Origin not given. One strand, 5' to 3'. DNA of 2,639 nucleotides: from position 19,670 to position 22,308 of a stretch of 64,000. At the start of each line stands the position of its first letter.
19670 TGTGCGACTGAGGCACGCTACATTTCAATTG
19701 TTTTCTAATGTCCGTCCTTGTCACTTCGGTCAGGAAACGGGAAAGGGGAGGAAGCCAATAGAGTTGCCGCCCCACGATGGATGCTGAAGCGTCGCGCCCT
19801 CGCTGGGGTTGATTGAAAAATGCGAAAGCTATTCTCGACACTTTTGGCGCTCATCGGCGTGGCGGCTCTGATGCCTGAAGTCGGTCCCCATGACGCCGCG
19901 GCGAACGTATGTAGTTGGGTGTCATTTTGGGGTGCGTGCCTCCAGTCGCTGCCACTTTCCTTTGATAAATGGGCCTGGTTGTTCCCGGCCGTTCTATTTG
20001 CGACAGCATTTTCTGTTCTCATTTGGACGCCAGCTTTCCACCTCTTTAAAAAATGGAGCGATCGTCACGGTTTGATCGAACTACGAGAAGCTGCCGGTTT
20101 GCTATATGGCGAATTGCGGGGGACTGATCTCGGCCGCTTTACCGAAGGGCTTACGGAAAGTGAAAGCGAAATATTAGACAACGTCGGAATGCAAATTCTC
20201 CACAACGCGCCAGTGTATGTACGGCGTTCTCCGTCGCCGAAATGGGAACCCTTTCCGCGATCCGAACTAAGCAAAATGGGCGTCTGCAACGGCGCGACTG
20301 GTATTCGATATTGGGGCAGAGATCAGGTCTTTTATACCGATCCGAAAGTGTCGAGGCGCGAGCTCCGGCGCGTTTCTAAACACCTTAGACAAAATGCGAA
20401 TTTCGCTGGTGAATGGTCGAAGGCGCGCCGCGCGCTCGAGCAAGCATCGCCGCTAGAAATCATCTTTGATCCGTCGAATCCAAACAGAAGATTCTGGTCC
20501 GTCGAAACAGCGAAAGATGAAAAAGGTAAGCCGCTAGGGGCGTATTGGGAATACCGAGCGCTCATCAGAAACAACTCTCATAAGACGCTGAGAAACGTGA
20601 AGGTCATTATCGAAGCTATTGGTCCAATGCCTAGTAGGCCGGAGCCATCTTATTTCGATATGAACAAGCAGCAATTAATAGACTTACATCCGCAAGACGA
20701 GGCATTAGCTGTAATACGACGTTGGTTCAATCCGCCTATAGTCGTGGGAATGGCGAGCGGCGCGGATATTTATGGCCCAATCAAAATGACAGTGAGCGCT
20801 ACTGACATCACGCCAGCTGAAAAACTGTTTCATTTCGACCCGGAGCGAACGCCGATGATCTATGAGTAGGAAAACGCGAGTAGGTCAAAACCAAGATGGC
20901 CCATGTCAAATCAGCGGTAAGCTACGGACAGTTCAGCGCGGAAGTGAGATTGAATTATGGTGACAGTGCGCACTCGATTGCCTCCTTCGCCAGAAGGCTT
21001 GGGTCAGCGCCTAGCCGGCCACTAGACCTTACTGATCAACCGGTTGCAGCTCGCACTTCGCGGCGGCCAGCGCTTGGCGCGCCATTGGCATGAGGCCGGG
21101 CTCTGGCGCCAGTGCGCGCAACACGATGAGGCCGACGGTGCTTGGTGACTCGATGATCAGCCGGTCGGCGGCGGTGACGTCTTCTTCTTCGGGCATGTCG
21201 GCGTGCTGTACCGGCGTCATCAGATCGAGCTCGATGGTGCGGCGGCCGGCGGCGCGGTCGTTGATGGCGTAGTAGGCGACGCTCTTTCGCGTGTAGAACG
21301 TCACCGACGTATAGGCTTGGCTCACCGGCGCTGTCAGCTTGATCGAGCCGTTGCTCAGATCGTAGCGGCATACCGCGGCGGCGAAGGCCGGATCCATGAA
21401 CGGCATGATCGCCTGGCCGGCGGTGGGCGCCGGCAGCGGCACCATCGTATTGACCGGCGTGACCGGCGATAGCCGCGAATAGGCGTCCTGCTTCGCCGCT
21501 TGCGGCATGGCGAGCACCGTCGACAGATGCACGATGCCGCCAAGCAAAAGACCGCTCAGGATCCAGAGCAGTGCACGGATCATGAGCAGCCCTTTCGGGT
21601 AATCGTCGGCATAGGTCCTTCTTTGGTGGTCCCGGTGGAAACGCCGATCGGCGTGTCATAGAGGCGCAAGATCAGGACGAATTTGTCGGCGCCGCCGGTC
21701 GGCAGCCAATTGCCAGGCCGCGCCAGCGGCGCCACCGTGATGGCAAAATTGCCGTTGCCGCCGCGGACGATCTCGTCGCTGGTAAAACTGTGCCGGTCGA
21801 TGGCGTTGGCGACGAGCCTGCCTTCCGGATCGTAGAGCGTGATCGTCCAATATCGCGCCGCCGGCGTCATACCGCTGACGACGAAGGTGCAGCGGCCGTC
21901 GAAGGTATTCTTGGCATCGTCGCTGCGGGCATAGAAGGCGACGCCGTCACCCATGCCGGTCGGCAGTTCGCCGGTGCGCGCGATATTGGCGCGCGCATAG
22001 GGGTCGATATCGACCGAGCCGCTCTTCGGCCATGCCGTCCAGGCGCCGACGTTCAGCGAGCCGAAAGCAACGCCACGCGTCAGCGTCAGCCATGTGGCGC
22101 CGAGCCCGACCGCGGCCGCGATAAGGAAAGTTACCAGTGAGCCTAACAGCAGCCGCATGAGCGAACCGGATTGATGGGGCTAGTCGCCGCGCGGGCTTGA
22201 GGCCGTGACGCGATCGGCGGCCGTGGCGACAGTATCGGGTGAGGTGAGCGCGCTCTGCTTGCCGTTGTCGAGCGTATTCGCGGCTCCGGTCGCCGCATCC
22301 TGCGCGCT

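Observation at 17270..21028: Low-GC four-gene island encoding only membrane-anchored orphan proteins: candidate undescribed membrane-acting exclusion/defence-like module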

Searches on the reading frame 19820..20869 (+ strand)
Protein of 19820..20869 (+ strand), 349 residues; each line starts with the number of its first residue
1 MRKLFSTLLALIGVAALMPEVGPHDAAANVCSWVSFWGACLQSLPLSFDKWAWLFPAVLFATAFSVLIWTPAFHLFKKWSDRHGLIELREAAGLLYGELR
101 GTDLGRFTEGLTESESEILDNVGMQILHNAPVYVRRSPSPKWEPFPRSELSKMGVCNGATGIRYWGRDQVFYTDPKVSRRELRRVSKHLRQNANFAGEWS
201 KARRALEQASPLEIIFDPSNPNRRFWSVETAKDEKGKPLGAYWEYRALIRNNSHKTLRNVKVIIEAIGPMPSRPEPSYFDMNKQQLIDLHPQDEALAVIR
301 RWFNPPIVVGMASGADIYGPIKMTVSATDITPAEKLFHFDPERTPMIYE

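Call 3: search_protein_families(library=pfam, proteins=[window:19820-20869:+], max_evalue=1)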
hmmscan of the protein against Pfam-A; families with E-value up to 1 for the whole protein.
window:19820-20869:+ (349 aa): 0 families

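Call 4: search_protein_families(library=padloc, proteins=[window:19820-20869:+], max_evalue=1)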
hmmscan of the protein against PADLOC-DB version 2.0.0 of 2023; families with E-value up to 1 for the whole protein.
window:19820-20869:+ (349 aa): 0 families

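Call 5: search_protein_families(library=phrogs, proteins=[window:19820-20869:+], max_evalue=1)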
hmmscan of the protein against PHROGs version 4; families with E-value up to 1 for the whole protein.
window:19820-20869:+ (349 aa): 0 families

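Call 6: search_protein_families(library=ncbifam, proteins=[window:19820-20869:+], max_evalue=1)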
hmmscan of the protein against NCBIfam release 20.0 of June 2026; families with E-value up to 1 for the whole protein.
window:19820-20869:+ (349 aa): 0 families

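Call 18: find_homologous_proteins(query=window:19820-20869:+)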
Query window:19820-20869:+ (349 aa): 78 proteins with E <= 0.001 among 4625 candidates.
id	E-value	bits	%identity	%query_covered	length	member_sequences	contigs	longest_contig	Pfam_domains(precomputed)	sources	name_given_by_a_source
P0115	2.7e-240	815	100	100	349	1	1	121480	-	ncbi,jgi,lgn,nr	ncbi:MAG TPA: hypothetical protein VHU22_24995 [Xanthobacteraceae bacterium]|jgi:hypothetical protei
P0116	2.0e-166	572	67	58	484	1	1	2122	-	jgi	jgi:hypothetical protein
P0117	3.1e-146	505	80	41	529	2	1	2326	-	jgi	-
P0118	1.4e-142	493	62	100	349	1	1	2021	-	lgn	-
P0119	1.3e-139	483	67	90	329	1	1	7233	-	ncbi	-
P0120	4.0e-132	459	46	79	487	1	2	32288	-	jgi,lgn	jgi:hypothetical protein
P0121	2.9e-122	426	56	100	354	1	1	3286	-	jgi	jgi:hypothetical protein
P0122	9.7e-98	346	54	76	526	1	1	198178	-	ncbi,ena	-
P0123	1.2e-91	326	56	76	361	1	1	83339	-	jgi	jgi:hypothetical protein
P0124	4.2e-91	324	65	64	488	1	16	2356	-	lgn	-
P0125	7.1e-90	320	57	57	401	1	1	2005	-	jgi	jgi:hypothetical protein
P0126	1.5e-88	316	70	58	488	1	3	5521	-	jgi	jgi:hypothetical protein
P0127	2.1e-84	302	70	54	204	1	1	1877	-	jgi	jgi:hypothetical protein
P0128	1.5e-83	299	66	58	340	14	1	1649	-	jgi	jgi:hypothetical protein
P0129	1.8e-75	272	63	58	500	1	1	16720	-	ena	-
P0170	5.1e-54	202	67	40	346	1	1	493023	-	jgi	jgi:hypothetical protein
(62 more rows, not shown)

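Call 22: find_encoding_contigs(protein=P0122, flank=6000, max_places=3)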
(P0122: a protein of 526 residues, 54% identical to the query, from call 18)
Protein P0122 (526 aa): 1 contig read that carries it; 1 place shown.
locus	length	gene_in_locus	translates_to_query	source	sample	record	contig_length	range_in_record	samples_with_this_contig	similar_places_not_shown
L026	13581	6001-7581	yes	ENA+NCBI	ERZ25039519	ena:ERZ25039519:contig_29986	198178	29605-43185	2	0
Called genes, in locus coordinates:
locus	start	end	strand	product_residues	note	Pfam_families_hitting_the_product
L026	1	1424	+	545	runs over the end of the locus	PF00732:GMC_oxred_N, PF00890:FAD_binding_2 (faint), PF01266:DAO (faint), PF05199:GMC_oxred_C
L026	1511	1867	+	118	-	PF01521:Fe-S_biosyn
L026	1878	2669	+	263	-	PF03372:Exo_endo_phos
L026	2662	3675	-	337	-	PF04069:OpuAC, PF13379:NMT1_2, PF12974:Phosphonate-bd, PF09084:NMT1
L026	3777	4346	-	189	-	-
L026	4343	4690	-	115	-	PF07238:PilZ (weak)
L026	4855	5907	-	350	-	PF04055:Radical_SAM, PF12544:LAM_C (weak)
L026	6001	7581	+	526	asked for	-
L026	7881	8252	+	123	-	PF20126:TumE (weak)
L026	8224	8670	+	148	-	PF25212:HVO_A0114, PF01047:MarR (weak), PF12802:MarR_2 (weak)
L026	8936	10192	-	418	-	PF13701:DDE_Tnp_1_4, PF01609:DDE_Tnp_1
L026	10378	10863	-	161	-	PF24877:ILV_EDD_C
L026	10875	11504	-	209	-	PF00920:ILVD_EDD_N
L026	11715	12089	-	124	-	PF00920:ILVD_EDD_N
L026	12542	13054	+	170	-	PF22825:HpiC1-like, PF07589:PEP_exosort_dom (weak)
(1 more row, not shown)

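Call 23: find_encoding_contigs(protein=P0123, flank=6000, max_places=3)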
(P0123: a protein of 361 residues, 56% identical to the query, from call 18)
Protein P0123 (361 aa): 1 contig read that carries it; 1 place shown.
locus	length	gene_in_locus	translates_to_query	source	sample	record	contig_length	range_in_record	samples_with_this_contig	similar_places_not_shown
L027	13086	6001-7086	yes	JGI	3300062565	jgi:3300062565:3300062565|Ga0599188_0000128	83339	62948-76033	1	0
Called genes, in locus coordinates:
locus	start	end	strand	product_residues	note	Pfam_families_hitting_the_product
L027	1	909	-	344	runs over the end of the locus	PF13177:DNA_pol3_delta2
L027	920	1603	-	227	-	PF02223:Thymidylate_kin, PF13521:AAA_28 (weak)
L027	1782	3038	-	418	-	PF00768:Peptidase_S11, PF13354:Beta-lactamase2, PF07943:PBP5_C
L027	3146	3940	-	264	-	PF03330:DPBB_1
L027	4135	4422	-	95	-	PF01541:GIY-YIG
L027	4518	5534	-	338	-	-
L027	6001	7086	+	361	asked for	-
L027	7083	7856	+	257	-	-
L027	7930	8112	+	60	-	-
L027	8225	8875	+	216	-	PF01656:CbiA, PF07015:VirC1 (weak), PF09140:MipZ (faint), PF13614:AAA_31 (weak), PF16575:CLP1_P (faint)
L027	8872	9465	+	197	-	PF05128:DUF697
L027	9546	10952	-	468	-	PF19363:DUF5939, PF00211:Guanylate_cyc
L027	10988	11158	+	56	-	-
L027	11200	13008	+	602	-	PF10604:Polyketide_cyc2 (weak), PF19363:DUF5939, PF00211:Guanylate_cyc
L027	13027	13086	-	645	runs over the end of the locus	PF13522:GATase_6, PF13537:GATase_7, PF00733:Asn_synthase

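Call 24: find_encoding_contigs(protein=P0170, flank=6000, max_places=3)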
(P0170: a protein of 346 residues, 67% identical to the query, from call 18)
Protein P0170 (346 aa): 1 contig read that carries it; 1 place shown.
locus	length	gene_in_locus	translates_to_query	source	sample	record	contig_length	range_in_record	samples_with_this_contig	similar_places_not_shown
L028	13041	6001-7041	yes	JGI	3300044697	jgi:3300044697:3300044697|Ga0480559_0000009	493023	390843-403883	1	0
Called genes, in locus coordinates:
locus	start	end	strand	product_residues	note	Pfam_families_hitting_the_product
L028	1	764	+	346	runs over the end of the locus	PF01628:HrcA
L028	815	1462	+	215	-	PF01025:GrpE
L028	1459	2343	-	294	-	PF08902:DUF1848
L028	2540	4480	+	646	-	PF00012:HSP70, PF06723:MreB_Mbl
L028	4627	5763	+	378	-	PF00226:DnaJ, PF01556:DnaJ_C, PF27659:CHP02642 (faint), PF00684:DnaJ_CXXCXGXG, PF27439:DnaJ_C_2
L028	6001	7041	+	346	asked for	-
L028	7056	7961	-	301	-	PF12760:Zn_ribbon_IS1595, PF12762:DDE_Tnp_IS1595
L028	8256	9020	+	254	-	PF01113:DapB_N, PF05173:DapB_C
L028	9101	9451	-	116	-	PF25212:HVO_A0114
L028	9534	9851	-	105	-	PF20126:TumE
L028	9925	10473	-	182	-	PF10003:DUF2244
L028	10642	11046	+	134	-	-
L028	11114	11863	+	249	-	PF00730:HhH-GPD, PF00633:HHH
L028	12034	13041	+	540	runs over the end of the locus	PF04966:OprB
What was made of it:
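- D relatives are islets beside IS elements and TumE pairs (calls 22-24).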

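Call 38: search_protein_families(library=pfam, alignment_id=A1, max_evalue=0.001)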
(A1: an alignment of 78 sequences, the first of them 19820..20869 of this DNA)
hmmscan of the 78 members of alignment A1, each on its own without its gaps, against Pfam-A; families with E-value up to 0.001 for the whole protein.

A. member 1, window:19820-20869:+ (349 aa): 0 families

B. families by the number of members that match (of 78 scanned): 1 family
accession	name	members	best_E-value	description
PF13392.12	HNH_3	1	1.4e-05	HNH endonuclease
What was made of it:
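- On SNIPE-like membrane nucleases: call 3: no such domain in A-D. Call 38: one D-family member has HNH_3 only
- Closest known: SNIPE. Different: Only one homologue carries an HNH domain (call 38).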

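Call 42: search_solved_structures(query=window:19820-20869:+, max_evalue=1)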
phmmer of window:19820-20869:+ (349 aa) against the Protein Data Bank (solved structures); distinct sequences matched with E-value up to 1: 1.
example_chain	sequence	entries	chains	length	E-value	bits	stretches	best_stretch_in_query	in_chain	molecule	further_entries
9ii2_A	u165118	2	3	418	0.36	13.1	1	207-279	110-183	Beta-arrestin-1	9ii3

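Call 51: predict_structure(alignment_id=A1)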
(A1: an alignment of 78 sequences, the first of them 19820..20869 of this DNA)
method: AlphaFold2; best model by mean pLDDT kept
length: 349 residues; sequences in the alignment: 78
mean_pLDDT: 91.0   pTM: 0.60
mean pLDDT of the five models: 91.0, 90.9, 90.6, 90.5, 89.6
residues with pLDDT >= 90: 258; 70-90: 65; 50-70: 26; < 50: 0
segments of 3 or more residues with pLDDT < 50: none
pLDDT, mean of each block of 10 residues (from residue 1): 71 69 74 88 88 84 87 94 96 97 91 94 97 94 97 97 96 97 96 72 63 95 94 95 97 97 97 97 97 98 92 94 97 97 94
secondary structure, 60 per line:
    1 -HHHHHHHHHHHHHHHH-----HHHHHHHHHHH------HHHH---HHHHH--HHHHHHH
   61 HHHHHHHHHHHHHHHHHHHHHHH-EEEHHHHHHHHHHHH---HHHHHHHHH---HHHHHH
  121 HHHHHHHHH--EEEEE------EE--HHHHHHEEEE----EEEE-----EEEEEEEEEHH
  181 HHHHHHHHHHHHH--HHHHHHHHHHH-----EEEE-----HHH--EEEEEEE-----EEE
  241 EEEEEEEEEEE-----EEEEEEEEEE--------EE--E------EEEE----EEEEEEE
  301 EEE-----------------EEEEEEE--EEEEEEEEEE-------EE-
elements in order: H2-17 H23-33 H40-43 H47-51 H54-83 E85-87 H88-99 H103-111 H115-129 E132-136 H147-152 E153-156 E161-164 E170-178 H179-193 H196-206 E212-215 E226-232 E238-251 E257-266 E286-289 E294-303 E321-327 E330-339

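Call 55: fold_search(model_id=the predicted structure, library=pdb)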
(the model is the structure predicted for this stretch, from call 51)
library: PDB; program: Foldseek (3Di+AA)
matches with E <= 10: 1499; with E <= 0.001: 0
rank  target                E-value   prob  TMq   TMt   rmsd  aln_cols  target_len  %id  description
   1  8b7d                  1.1e-03  1.00  0.20  0.40   7.9       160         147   10  Luminal domain of TMEM106B (released 2023-07-19)
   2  9ma5_B                1.1e-03  0.99  0.21  0.23  11.2       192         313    9  CryoEM structure of a transmembrane protein (released 2026-03-18)
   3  8xrv_F                1.5e-03  0.98  0.15  0.08   8.4       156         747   13  The crystal structure of a GH3 enzyme CcBgl3B with glucose (released 2024-04-10)
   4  9dnm_A                1.7e-03  0.75  0.17  0.15  18.9       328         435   11  Structure of rat beta-arrestin 1 bound to allosteric inhibitor (released 2025-01-22)
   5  3isy                  2.1e-03  0.99  0.18  0.44   7.6       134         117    9  Crystal structure of an intracellular proteinase inhibitor (ipi, bsu11130) from bacillus subtilis at 2.61 A resolution (released 2009-09-15)
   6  8xrv_B                2.2e-03  0.94  0.14  0.07   9.7       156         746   13  The crystal structure of a GH3 enzyme CcBgl3B with glucose (released 2024-04-10)
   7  4gfx                  2.3e-03  0.99  0.18  0.33   9.4       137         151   10  Crystal structure of the N-terminal domain of TXNIP (released 2014-02-05)
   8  8xru_B                2.4e-03  0.98  0.16  0.09   8.0       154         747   12  The crystal structure of a GH3 enzyme CcBgl3B with glycerol (released 2024-04-10)
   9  8xrx_D                2.7e-03  0.96  0.15  0.08   9.5       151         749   13  The crystal structure of a GH3 enzyme CcBgl3B with glucose and gentiobiose (released 2024-04-10)
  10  2r5o_A                2.9e-03  1.00  0.21  0.39   6.9       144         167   13  Crystal structure of the C-terminal domain of wzt (released 2007-12-25)
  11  4gej_J                3.2e-03  0.98  0.17  0.37  10.5       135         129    8  N-terminal domain of VDUP-1 (released 2013-02-27)
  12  2x6a                  3.2e-03  0.94  0.19  0.22  13.8       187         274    9  Potassium Channel from Magnetospirillum Magnetotacticum (released 2010-06-23)
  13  7uzs                  3.2e-03  0.92  0.20  0.12  18.8       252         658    9  Protein 4.2 (local refinement from consensus reconstruction of ankyrin complex classes) (released 2022-07-20)
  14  2r5o_B                3.4e-03  1.00  0.22  0.41   6.4       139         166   13  Crystal structure of the C-terminal domain of wzt (released 2007-12-25)
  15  9qpq_H                3.4e-03  1.00  0.18  0.25   6.5       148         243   10  The structure of the COPI leaf bound to GOLPH3 (released 2025-10-22)
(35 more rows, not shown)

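Call 68: search_dna_similar(query=window:19820-20869:+, collection=plasmids, mode=protein, max_evalue=0.001, max_rows=25)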
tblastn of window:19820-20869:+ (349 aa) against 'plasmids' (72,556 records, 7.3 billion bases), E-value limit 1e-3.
No match.

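Call 76: search_protein_families(library=padloc, proteins=[L027:7083-7856:+, L027:4518-5534:-], max_evalue=0.001)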
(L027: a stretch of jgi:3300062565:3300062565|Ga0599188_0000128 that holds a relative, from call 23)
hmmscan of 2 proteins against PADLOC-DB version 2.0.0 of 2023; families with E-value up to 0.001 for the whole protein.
L027:7083-7856:+ (257 aa): 0 families

L027:4518-5534:- (338 aa): 0 families

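Call 77: search_protein_families(library=ncbifam, proteins=[L027:7083-7856:+, L027:4518-5534:-], max_evalue=0.001)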
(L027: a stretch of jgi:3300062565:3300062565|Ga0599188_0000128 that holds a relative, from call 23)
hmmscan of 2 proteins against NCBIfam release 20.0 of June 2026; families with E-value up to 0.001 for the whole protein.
L027:7083-7856:+ (257 aa): 0 families

L027:4518-5534:- (338 aa): 0 families

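Call 81: find_encoding_contigs(protein=P0119, flank=7000, max_places=3)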
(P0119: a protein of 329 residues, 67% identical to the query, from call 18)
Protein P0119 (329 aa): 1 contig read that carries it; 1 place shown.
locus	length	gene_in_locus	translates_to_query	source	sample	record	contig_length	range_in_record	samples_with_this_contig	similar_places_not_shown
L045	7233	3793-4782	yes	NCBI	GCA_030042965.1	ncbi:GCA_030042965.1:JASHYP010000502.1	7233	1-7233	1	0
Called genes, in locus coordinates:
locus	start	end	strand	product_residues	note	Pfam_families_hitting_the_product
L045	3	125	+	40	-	?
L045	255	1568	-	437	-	PF00355:Rieske, PF11723:Aromatic_hydrox (faint), PF19301:LigXa_C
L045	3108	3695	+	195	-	PF04191:PEMT, PF04140:ICMT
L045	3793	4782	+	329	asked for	-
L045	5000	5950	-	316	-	-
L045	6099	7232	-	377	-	?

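Call 92: find_related_loci(query=window:19820-20869:+, collection=viral_contigs, flank=6000)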
Query window:19820-20869:+ (349 aa) in viral_contigs; peptide patterns used: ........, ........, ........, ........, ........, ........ (x = any residue, [..] = any of these).
1 stretches matched a pattern, but none encodes a relative of the query by tblastn (E <= 1e-3).

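Call 97: fold_search(model_id=the predicted structure, library=viral)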
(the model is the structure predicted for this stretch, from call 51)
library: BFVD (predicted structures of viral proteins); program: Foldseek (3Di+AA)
matches with E <= 10: 744; with E <= 0.001: 2
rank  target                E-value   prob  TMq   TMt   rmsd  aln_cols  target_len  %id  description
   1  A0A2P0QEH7            1.5e-04  1.00  0.19  0.20  10.4       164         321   16  Uncharacterized protein [Haloarcula hispanica pleomorphic virus 4]
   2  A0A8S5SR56            5.1e-04  1.00  0.20  0.38  10.4       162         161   14  Uncharacterized protein [Siphoviridae sp. ctJyX12]
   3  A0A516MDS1            1.6e-03  0.98  0.18  0.33   8.8       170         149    9  (no name in the UniProt tables at hand)
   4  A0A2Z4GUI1            1.9e-03  1.00  0.23  0.40   7.9       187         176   10  (no name in the UniProt tables at hand)
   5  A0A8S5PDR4            2.2e-03  1.00  0.22  0.40   8.9       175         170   10  Uncharacterized protein [Siphoviridae sp. ctorp6]
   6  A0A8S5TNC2            2.3e-03  0.99  0.19  0.30  13.3       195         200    9  Uncharacterized protein [Siphoviridae sp. ctamP19]
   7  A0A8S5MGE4            3.5e-03  0.82  0.13  0.10  15.2       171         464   15  PknB-like protein [Podoviridae sp. ctqve24]
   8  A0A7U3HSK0            4.2e-03  0.98  0.17  0.30   8.3       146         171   15  (no name in the UniProt tables at hand)
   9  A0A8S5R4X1            4.2e-03  0.96  0.18  0.23   9.4       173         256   11  Uncharacterized protein [Siphoviridae sp. ctyjS2]
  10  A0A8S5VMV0            5.5e-03  0.99  0.17  0.35   7.3       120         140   13  (no name in the UniProt tables at hand)
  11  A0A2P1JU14            5.8e-03  0.92  0.17  0.35  10.7       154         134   16  Uncharacterized protein [Anoxybacillus phage A403]
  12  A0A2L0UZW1            5.8e-03  0.35  0.15  0.17  32.5       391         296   10  Uncharacterized protein [Agrobacterium phage Atu_ph07]
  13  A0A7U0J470            8.1e-03  0.97  0.19  0.32   8.7       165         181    9  (no name in the UniProt tables at hand)
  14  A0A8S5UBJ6            8.1e-03  0.96  0.21  0.40   8.2       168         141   13  Uncharacterized protein [Caudovirales sp. ctcT39]
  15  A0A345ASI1            8.5e-03  0.98  0.19  0.36   6.8       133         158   10  DUF4352 domain-containing protein [Paenibacillus phage C7Cdelta]
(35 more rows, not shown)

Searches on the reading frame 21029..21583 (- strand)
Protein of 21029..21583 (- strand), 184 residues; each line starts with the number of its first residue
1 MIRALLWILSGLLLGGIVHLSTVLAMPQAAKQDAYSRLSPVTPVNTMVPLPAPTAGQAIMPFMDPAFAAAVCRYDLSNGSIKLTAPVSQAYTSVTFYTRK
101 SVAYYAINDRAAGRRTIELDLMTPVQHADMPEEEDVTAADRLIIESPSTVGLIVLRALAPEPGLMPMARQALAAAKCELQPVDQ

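Call 3: search_protein_families(library=pfam, proteins=[window:21029-21583:-], max_evalue=1)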
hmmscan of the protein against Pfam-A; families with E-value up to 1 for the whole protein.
window:21029-21583:- (184 aa): 2 families
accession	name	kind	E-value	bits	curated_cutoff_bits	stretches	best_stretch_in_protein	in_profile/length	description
PF06863.17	DUF1254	-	2.5e-05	24.9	22.2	1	65-173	23-127/133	Protein of unknown function (DUF1254)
PF18235.6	OST_P2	-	0.12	12.7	25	1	78-108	28-58/133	Oligosaccharyltransferase Peripheral 2 domain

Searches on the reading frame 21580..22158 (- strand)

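Call 3: search_protein_families(library=pfam, proteins=[window:21580-22158:-], max_evalue=1)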
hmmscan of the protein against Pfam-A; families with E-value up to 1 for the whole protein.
window:21580-22158:- (192 aa): 1 family
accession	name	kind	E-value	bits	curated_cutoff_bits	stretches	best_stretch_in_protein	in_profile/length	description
PF06742.16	DUF1214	-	4.2e-20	72.8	25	1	72-169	2-110/112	Protein of unknown function (DUF1214)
